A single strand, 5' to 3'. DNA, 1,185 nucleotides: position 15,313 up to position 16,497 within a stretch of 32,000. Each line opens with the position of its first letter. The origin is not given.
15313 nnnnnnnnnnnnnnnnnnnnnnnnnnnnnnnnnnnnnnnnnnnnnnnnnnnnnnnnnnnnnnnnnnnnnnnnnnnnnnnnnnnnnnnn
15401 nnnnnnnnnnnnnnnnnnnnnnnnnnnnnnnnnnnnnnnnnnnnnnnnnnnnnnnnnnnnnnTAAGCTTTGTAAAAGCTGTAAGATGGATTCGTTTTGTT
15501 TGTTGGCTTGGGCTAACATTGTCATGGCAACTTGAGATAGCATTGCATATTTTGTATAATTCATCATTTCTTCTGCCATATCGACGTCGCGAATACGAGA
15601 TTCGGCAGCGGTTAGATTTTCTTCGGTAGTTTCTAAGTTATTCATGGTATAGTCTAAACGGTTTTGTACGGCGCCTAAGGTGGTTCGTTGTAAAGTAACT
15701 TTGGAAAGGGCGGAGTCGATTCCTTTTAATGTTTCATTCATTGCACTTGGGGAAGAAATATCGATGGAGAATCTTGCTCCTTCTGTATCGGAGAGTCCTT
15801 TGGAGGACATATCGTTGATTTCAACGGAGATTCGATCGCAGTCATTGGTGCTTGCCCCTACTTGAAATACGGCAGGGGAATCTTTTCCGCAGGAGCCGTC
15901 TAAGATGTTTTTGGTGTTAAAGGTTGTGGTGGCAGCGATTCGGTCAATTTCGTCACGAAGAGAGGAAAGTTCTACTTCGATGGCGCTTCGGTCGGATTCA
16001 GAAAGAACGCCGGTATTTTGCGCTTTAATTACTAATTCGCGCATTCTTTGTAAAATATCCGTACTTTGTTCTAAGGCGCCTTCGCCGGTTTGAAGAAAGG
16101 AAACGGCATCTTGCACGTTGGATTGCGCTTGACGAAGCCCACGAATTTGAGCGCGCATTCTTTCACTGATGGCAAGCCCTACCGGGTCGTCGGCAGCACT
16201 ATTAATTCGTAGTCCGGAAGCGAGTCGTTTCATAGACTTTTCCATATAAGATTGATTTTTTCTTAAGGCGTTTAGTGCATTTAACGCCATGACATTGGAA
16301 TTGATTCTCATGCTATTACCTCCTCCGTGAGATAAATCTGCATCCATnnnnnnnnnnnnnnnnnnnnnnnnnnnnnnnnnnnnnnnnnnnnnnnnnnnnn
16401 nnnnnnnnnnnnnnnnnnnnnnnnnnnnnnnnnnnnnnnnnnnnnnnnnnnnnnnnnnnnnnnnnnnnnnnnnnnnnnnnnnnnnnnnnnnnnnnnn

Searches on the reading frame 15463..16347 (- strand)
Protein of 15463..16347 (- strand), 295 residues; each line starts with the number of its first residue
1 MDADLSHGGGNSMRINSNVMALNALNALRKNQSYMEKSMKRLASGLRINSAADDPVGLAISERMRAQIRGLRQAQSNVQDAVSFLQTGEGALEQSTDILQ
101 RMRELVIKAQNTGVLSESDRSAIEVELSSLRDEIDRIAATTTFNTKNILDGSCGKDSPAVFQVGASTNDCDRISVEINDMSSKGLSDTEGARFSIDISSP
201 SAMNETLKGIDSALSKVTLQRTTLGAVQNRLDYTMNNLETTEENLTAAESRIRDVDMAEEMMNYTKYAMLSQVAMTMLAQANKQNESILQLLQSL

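Call 3: search_protein_families(library=pfam, proteins=[window:15463-16347:-], max_evalue=1)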
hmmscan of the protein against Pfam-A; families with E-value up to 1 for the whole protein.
window:15463-16347:- (295 aa): 7 families
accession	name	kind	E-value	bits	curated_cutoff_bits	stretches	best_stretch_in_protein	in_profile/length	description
PF00669.25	Flagellin_N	-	2.6e-44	151.1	26.6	1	15-152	1-137/139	Bacterial flagellin N-terminal helical region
PF00700.27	Flagellin_C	-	3.1e-28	98.3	23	1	207-292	1-86/86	Bacterial flagellin C-terminal helical region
PF23923.1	DUF7262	-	0.015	16.2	27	1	118-177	69-128/132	Family of unknown function (DUF7262)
PF13758.11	Prefoldin_3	-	0.016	15.7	23.4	1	224-252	70-98/99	Prefoldin subunit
PF02316.22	HTH_Tnp_Mu_1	-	0.049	14.4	23.3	1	210-281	61-131/134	Mu DNA-binding domain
PF20663.3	COG4_N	-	0.056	14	27.3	1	215-265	2-52/107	Conserved oligomeric Golgi complex subunit 4, N-terminal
PF05183.17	RdRP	-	0.14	11.2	23.8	0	60-132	263-336/582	RNA dependent RNA polymerase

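Call 4: search_protein_families(library=ncbifam, proteins=[window:15463-16347:-], max_evalue=1)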
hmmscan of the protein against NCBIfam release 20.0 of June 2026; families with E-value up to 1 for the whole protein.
window:15463-16347:- (295 aa): 32 families (the best 25 are shown)
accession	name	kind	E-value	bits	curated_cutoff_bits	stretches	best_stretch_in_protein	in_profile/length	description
NF009446.0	PRK12804.1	subfamily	9e-85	284.8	352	1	13-292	1-300/301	flagellin Hag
NF009448.0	PRK12806.1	equivalog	6.4e-74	249.5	531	2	15-182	5-168/475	flagellin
NF009444.0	PRK12802.1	equivalog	1.5e-72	244.5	332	1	13-293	3-282/282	flagellin domain-containing protein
NF006468.0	PRK08869.1-3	subfamily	9e-65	219.2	436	2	14-182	4-166/378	polar flagellin E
NF005294.0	PRK06819.1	subfamily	7.7e-64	216.5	387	2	15-186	5-169/376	FliC/FljB family flagellin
NF006466.0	PRK08869.1-1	subfamily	2.2e-63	215.1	426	2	13-182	3-166/377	flagellin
NF006469.0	PRK08869.1-4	equivalog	2.2e-61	208.3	627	2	12-185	2-169/377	flagellin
NF006467.0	PRK08869.1-2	subfamily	1.3e-59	202.3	443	2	15-170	5-156/400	flagellin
NF009449.0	PRK12807.1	subfamily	1.5e-58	198.6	347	1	13-293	1-287/287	flagellin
NF005953.0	PRK08026.1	subfamily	2.5e-57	195.7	619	2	15-185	5-168/548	FliC/FljB family flagellin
NF006470.0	PRK08869.1-5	equivalog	6.1e-57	193.6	423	2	14-180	3-164/388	flagellin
NF038071.1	lat_flg_LafA_2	exception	4.4e-54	183.8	365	1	13-292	3-283/284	lateral flagellin LafA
NF009450.0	PRK12808.1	equivalog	4.1e-52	178.3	476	2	13-185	1-168/476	flagellin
NF010115.0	PRK13588.1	subfamily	1.6e-48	165.9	503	2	12-211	2-197/514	flagellin B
NF006264.0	PRK08411.1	subfamily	2.5e-48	165.2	729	2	13-191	3-177/572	flagellin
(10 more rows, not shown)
